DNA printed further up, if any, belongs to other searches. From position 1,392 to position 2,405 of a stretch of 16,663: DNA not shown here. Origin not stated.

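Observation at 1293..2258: Homopolymer-broken small ORF upstream of a Doc-like protein lacking the catalytic histidine: a possibly decayed toxin-antitoxin-like pair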

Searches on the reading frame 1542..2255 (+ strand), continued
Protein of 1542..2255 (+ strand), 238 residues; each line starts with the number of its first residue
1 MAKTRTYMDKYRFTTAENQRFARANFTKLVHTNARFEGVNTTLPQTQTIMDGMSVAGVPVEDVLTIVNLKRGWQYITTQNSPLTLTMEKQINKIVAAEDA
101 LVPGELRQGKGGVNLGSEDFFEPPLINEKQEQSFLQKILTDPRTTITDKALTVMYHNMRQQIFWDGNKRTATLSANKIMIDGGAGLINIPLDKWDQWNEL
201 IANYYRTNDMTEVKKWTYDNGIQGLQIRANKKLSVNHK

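Call 36: fold_search(model_id=the predicted structure, library=pdb)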
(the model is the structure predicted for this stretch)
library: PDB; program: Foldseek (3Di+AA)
matches with E <= 10: 243; with E <= 0.001: 46
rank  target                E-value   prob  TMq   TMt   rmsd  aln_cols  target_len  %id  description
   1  4u04_B                8.4e-08  1.00  0.73  0.55   3.0       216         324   20  Structure of a eukaryotic fic domain containing protein (released 2014-12-10)
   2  3cuc_B                1.0e-07  1.00  0.71  0.64   6.2       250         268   17  CRYSTAL STRUCTURE OF A FIC DOMAIN CONTAINING SIGNALING PROTEIN (BT_2513) FROM BACTEROIDES THETAIOTAOMICRON VPI-5482 AT (released 2008-04-29)
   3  6i7k                  1.3e-07  1.00  0.73  0.54   4.9       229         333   17  Crystal structure of monomeric FICD mutant L258D complexed with MgATP (released 2019-09-25)
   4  4u0z_H                1.7e-07  1.00  0.71  0.54   3.9       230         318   17  Eukaryotic Fic Domain containing protein with bound APCPP (released 2014-12-10)
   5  4u0z_A                2.0e-07  1.00  0.71  0.54   4.3       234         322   17  Eukaryotic Fic Domain containing protein with bound APCPP (released 2014-12-10)
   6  4u07_A                2.3e-07  1.00  0.72  0.54   3.9       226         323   16  ATP bound to eukaryotic FIC domain containing protein (released 2014-12-10)
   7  6i7g_B                2.3e-07  1.00  0.74  0.53   5.7       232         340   18  Crystal structure of dimeric wild type FICD complexed with ATP (released 2019-09-25)
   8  4u04_A                2.5e-07  1.00  0.72  0.55   4.8       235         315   19  Structure of a eukaryotic fic domain containing protein (released 2014-12-10)
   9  4u0z_F                2.5e-07  1.00  0.71  0.54   4.3       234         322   17  Eukaryotic Fic Domain containing protein with bound APCPP (released 2014-12-10)
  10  4u0z_B                2.9e-07  1.00  0.71  0.53   3.9       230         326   17  Eukaryotic Fic Domain containing protein with bound APCPP (released 2014-12-10)
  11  4u0z_G                3.1e-07  1.00  0.72  0.55   4.2       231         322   17  Eukaryotic Fic Domain containing protein with bound APCPP (released 2014-12-10)
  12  4u0z_D                3.2e-07  1.00  0.71  0.53   3.9       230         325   17  Eukaryotic Fic Domain containing protein with bound APCPP (released 2014-12-10)
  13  4u0z_C                3.2e-07  1.00  0.71  0.53   4.3       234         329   17  Eukaryotic Fic Domain containing protein with bound APCPP (released 2014-12-10)
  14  4u0u_A                3.4e-07  1.00  0.72  0.52   5.2       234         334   18  Wild type eukaryotic fic domain containing protein with ADP (released 2014-12-10)
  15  6i7h                  3.8e-07  1.00  0.73  0.53   3.5       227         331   19  Crystal structure of dimeric FICD mutant K256S (released 2019-09-25)
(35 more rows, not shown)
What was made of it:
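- On Fic/Fido superfamily: Foldseek matches FICD, BT_2513, SoFic and CdFic at probability 1.0 and TM up to 0.74 (call 36).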

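Call 37: search_protein_families(library=pfam, proteins=[L040:108-1049:+, L040:976-1533:+, L040:1677-2222:+, L044:1922-3091:+, L044:3467-3982:+, L041:3274-3948:+, L043:3308-3877:+, L047:1520-2395:+, L046:1514-2728:+, L048:873-3008:+], max_evalue=0.001)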
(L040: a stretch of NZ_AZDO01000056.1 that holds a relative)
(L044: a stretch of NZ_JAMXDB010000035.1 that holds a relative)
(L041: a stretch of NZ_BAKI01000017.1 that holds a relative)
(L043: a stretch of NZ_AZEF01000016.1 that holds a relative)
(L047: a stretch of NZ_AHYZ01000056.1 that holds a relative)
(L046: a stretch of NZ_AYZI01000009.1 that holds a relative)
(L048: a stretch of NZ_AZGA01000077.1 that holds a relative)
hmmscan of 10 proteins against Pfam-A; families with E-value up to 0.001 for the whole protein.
L040:108-1049:+ (314 aa): 2 families
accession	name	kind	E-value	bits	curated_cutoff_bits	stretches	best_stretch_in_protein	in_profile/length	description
PF01051.27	Rep3_N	-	1.3e-26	94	22.4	1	9-155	2-141/141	Initiator Replication protein, WH1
PF21205.3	Rep3_C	-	3.5e-10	40.4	21.1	1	166-227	1-59/59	Initiator Rep protein, WH2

L040:976-1533:+ (186 aa): 1 family
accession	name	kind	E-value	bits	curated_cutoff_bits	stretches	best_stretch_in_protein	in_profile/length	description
PF04394.19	DUF536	-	6.1e-05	23.2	20.7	0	125-151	1-27/43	Protein of unknown function, DUF536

L040:1677-2222:+ (182 aa): 1 family
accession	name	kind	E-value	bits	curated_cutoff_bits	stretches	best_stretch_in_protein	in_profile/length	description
PF04394.19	DUF536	-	0.00017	21.7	20.7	1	104-130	2-28/43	Protein of unknown function, DUF536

L044:1922-3091:+ (390 aa): 3 families
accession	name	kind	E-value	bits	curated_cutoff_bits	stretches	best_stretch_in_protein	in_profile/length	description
PF06430.17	L_lactis_RepB_C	-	5.1e-54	182.3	27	1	263-383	2-122/123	Lactococcus lactis RepB C-terminus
PF01051.27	Rep3_N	-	7.9e-36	124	22.4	1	25-173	1-141/141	Initiator Replication protein, WH1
PF21205.3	Rep3_C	-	2.2e-18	66.7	21.1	1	202-260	1-59/59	Initiator Rep protein, WH2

L044:3467-3982:+ (172 aa): 1 family
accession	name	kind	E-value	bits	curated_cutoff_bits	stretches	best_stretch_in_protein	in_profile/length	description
PF04394.19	DUF536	-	0.0003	21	20.7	1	104-130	2-28/43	Protein of unknown function, DUF536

L041:3274-3948:+ (225 aa): 8 families
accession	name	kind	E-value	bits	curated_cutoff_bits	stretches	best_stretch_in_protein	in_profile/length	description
PF13412.12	HTH_24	-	1e-13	51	21.9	1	81-127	2-48/48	Winged helix-turn-helix DNA-binding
PF01037.27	AsnC_trans_reg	-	5.6e-11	42.6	25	1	146-213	1-73/73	Lrp/AsnC ligand binding domain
PF13404.12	HTH_AsnC-type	-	3.1e-10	40.1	27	1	80-120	1-41/42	AsnC-type helix-turn-helix domain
PF12802.13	MarR_2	-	2.4e-05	24.8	27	1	87-127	10-51/61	MarR family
PF24034.1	DUF7343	-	4.3e-05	23.7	27.6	1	83-130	4-52/62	Domain of unknown function (DUF7343)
PF01022.26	HTH_5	-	0.00015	22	22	1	86-126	6-45/47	Bacterial regulatory protein, arsR family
PF22451.2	NirdL-like_HTH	-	0.00051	20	27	0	101-127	21-47/47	Siroheme decarboxylase NirDL-like HTH domain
PF08279.18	HTH_11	-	0.00052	20.3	25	0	86-125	4-44/55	HTH domain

L043:3308-3877:+ (190 aa): 0 families

L047:1520-2395:+ (292 aa): 2 families
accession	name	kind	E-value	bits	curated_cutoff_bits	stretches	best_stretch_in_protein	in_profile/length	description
PF00872.24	Transposase_mut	-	2.5e-86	290.4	21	1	13-292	58-338/379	Transposase, Mutator family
PF10551.15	MULE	-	1e-07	32.7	27.6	1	118-214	2-99/99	MULE transposase domain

L046:1514-2728:+ (405 aa): 1 family
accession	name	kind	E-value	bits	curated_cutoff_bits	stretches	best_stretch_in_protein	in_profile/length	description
PF00909.26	Ammonium_transp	-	1.7e-104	350.2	23.2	1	14-402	2-390/399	Ammonium Transporter Family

L048:873-3008:+ (712 aa): 5 families
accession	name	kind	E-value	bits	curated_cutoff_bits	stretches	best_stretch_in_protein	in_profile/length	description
PF17941.7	PP_kinase_C_1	-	2.8e-78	261.7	25.7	1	328-493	1-166/167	Polyphosphate kinase C-terminal domain 1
PF13090.12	PP_kinase_C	-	6.8e-67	224.7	25.8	1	500-671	1-172/172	Polyphosphate kinase C-terminal domain 2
PF02503.22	PP_kinase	-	1.9e-62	210.6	31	1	123-301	1-183/183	Polyphosphate kinase middle domain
PF13089.11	PP_kinase_N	-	6.7e-39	132.9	23.8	1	9-114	1-106/107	Polyphosphate kinase N-terminal domain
PF13091.12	PLDc_2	-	1.7e-08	34.8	27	0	365-485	11-128/132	PLD-like domain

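Call 39: search_protein_families(library=phrogs, proteins=[window:1542-2255:+], max_evalue=0.1)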
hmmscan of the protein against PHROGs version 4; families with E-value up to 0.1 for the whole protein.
window:1542-2255:+ (238 aa): 3 families
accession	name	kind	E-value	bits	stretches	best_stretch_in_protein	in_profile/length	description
phrog_11900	-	unknown function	1.2e-26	94.6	1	17-215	5-211/230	-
phrog_577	-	moron, auxiliary metabolic gene and host takeover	0.00076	20.4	1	139-175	45-81/128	Doc-like toxin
phrog_26655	-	unknown function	0.0013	19.7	1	140-175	123-158/216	-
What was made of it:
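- The PHROG 'Doc-like toxin' family gives a weak match (call 39).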

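Call 40: search_protein_families(library=padloc, proteins=[window:1542-2255:+], max_evalue=0.1)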
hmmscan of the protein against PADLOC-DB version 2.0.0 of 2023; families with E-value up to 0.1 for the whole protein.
window:1542-2255:+ (238 aa): 0 families

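Call 57: search_protein_families(library=pfam, proteins=[P0296, P0319, P0364, P0302, P0318, P0304, P0293, P0292, P0258, P0344], max_evalue=0.01)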
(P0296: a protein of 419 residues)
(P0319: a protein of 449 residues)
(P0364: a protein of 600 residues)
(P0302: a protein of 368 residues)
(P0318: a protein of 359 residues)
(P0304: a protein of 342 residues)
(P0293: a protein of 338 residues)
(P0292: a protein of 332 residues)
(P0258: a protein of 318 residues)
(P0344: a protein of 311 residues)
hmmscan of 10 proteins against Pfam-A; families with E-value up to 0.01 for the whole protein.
P0296 (419 aa): 1 family
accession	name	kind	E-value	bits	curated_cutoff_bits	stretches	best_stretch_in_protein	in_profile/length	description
PF02661.23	Fic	-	5.8e-09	37.1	24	1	74-167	1-93/93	Fic/DOC family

P0319 (449 aa): 2 families
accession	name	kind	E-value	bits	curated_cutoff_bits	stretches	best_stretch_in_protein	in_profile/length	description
PF12784.13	PDDEXK_2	-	3.1e-15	57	27.4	1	4-114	95-206/229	PD-(D/E)XK nuclease family transposase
PF02661.23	Fic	-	5.1e-08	34.1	24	1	303-389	7-93/93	Fic/DOC family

P0364 (600 aa): 2 families
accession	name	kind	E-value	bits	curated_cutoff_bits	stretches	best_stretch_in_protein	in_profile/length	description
PF13958.12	ToxN_toxin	-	2.8e-28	99.5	25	1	4-160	1-159/159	Toxin ToxN, type III toxin-antitoxin system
PF02661.23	Fic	-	1.7e-11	45.3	24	1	468-539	10-93/93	Fic/DOC family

P0302 (368 aa): 7 families
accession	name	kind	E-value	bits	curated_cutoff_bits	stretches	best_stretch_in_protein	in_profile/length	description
PF01381.28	HTH_3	-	3.6e-12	46.6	23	1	27-81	1-54/55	Helix-turn-helix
PF13560.12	HTH_31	-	6.6e-05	23.6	27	1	27-64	6-42/64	Helix-turn-helix domain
PF15731.11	MqsA_antitoxin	-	0.00036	21.1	30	1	23-69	70-115/131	Antitoxin component of bacterial toxin-antitoxin system, MqsA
PF12844.13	HTH_19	-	0.00089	19.6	30.2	1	25-64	2-39/64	Helix-turn-helix domain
PF22495.2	HTH_92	-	0.0015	18.3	27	1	29-64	2-35/45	RsaL-like HTH domain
PF02661.23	Fic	-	0.0037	18.5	24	1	217-261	49-92/93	Fic/DOC family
PF20432.4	Xre-like-HTH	-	0.0042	17.8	25.8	1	28-60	16-47/63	Antitoxin Xre-like helix-turn-helix domain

P0318 (359 aa): 1 family
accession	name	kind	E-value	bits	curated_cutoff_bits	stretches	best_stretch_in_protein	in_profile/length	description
PF02661.23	Fic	-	0.0035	18.6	24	1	77-167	3-91/93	Fic/DOC family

P0304 (342 aa): 1 family
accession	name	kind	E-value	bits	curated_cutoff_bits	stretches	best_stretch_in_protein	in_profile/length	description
PF02661.23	Fic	-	0.0015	19.7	24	1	83-171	6-93/93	Fic/DOC family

P0293 (338 aa): 3 families
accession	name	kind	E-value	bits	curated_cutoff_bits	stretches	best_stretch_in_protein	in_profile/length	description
PF13443.12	HTH_26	-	1.7e-09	38.2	22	1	4-61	4-59/63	Cro/C1-type HTH DNA-binding domain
PF02661.23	Fic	-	8.9e-08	33.3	24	1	162-255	3-93/93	Fic/DOC family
PF01381.28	HTH_3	-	6.5e-05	23.3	23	1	2-58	1-54/55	Helix-turn-helix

P0292 (332 aa): 1 family
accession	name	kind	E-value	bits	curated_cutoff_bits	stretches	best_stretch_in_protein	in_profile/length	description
PF02661.23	Fic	-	6e-05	24.2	24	1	78-170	2-93/93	Fic/DOC family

P0258 (318 aa): 1 family
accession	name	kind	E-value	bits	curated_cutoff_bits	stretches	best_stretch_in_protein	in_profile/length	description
PF02661.23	Fic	-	8.6e-08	33.4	24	1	79-170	3-92/93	Fic/DOC family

P0344 (311 aa): 1 family
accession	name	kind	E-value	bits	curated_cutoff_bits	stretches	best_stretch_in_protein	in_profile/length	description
PF02661.23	Fic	-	4e-09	37.6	24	1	174-265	3-93/93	Fic/DOC family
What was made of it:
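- Distant Gln-Fic relatives are fused to Xre-HTH, ToxN or PD-(D/E)XK domains, a toxin-antitoxin or defence flavour (call 57).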

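Call 58: list_cluster_members(proteins=[P0241, P0247, P0252, P0258, P0268, P0293, P0296, P0319, P0364, P0384])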
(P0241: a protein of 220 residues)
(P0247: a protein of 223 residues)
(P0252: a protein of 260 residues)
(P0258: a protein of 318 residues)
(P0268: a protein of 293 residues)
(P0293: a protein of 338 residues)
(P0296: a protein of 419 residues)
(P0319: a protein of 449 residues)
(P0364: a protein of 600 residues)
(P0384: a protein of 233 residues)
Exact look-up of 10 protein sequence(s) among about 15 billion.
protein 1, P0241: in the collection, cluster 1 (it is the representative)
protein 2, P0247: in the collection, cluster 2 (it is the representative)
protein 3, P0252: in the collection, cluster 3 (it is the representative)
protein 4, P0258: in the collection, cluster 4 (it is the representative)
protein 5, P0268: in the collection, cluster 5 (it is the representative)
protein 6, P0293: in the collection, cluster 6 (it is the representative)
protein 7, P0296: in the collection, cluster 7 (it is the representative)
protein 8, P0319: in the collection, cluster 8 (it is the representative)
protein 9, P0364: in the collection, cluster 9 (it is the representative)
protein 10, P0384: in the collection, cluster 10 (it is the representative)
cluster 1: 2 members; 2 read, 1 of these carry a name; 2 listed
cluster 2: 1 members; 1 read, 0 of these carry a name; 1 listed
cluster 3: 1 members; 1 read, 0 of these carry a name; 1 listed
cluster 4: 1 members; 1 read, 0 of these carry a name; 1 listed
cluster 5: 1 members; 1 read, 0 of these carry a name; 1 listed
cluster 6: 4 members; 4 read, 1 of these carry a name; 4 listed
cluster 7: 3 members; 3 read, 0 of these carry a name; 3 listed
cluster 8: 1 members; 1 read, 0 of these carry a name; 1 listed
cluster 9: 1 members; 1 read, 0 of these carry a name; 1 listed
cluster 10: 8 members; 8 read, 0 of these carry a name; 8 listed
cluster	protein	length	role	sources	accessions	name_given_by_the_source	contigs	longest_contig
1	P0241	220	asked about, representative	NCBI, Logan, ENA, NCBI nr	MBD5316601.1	MAG: Fic family protein [Bacteroides sp.] | Fic family protein [Bacteroides sp.]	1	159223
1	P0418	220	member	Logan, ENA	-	-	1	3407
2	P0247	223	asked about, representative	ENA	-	-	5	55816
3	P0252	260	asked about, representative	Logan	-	-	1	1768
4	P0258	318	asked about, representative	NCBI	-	-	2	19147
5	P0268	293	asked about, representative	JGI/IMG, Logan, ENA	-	-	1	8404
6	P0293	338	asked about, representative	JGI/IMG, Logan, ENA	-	DNA-binding Xre family transcriptional regulator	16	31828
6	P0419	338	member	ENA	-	-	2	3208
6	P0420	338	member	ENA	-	-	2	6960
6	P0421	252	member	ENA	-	-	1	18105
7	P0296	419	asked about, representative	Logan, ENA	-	-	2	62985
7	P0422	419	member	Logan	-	-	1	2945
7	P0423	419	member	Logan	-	-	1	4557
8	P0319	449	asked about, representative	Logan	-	-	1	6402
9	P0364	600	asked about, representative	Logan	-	-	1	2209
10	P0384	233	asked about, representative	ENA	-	-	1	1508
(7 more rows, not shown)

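Call 82: search_dna_similar(query=window:1542-2255:+, collection=plasmids, mode=protein, max_evalue=1e-10, max_rows=40, rows=spread)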
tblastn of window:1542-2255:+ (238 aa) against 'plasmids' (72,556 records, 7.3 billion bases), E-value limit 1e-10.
Records with a match: 450; places in all: 472; records where one place covers at least 80% of the query: 377.
Best place of each record, by identity: >=99% 1; 95-99% 17; 90-95% 125; 80-90% 40; 60-80% 11; <60% 256.
By first word of the organism name: Enterococcus 149; Lactiplantibacillus 71; Latilactobacillus 48; Piscirickettsia 40; Pediococcus 30; Ligilactobacillus 23; Campylobacter 17; Clostridium 12; Lactobacillus 10; Loigolactobacillus 9; and 25 more.
By predicted mobility (MOB-suite, as given by PLSDB): mobilizable 210; non-mobilizable 125; conjugative 115.
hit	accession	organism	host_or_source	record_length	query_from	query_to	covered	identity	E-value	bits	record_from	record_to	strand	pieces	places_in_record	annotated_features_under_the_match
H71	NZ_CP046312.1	Lactobacillus crispatus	Homo sapiens,mid-vaginal ...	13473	1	238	100%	100.0%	1e-158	493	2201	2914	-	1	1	Fic family protein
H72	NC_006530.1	Ligilactobacillus salivarius UCC118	-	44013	1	237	100%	94.9%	3e-152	475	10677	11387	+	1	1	Fic family protein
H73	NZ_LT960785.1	Latilactobacillus sakei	Beef carpaccio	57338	1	237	100%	94.5%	5e-152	474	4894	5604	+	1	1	none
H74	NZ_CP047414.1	Ligilactobacillus salivarius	Equus caballus,Isolated and purified ...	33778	1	237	100%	94.1%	3e-150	469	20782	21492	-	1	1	Fic family protein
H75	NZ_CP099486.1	Latilactobacillus sakei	bacteria,kimchi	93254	1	233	98%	94.4%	3e-148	463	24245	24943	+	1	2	Fic family protein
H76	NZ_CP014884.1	Loigolactobacillus backii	cell culture,brewery environment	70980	1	230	97%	95.7%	9e-148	462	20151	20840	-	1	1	none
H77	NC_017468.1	Lactobacillus helveticus H10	-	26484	1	233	98%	91.4%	1e-143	450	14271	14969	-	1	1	none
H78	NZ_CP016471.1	Latilactobacillus curvatus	cell culture,starter culture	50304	1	233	98%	90.6%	1e-142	447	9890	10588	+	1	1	Fic family protein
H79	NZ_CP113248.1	Latilactobacillus sakei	Food,bacterial,Watery radish kimchi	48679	1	233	98%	90.6%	2e-142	447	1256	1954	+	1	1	Fic family protein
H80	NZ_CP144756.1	Latilactobacillus sakei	Brassica rapa var. glabra,cell ...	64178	1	233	98%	90.6%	2e-142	446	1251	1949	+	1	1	Fic family protein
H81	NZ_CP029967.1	Latilactobacillus curvatus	mixed culture,Chinese pickle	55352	1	233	98%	90.1%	7e-142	445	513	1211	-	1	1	Fic family protein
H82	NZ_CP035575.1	Lactiplantibacillus plantarum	cell culture,food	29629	1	233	98%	89.5%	6e-120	455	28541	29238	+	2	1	none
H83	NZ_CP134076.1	Lactiplantibacillus plantarum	mixed culture,Pickled asparagus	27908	1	232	97%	83.6%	4e-130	411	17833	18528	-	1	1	none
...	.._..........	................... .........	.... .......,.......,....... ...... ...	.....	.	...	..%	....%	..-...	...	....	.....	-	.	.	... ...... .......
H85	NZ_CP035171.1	Lactiplantibacillus plantarum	cell culture,food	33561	66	237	72%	93.0%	6e-104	336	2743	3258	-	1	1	filamentation induced by cAMP protein fic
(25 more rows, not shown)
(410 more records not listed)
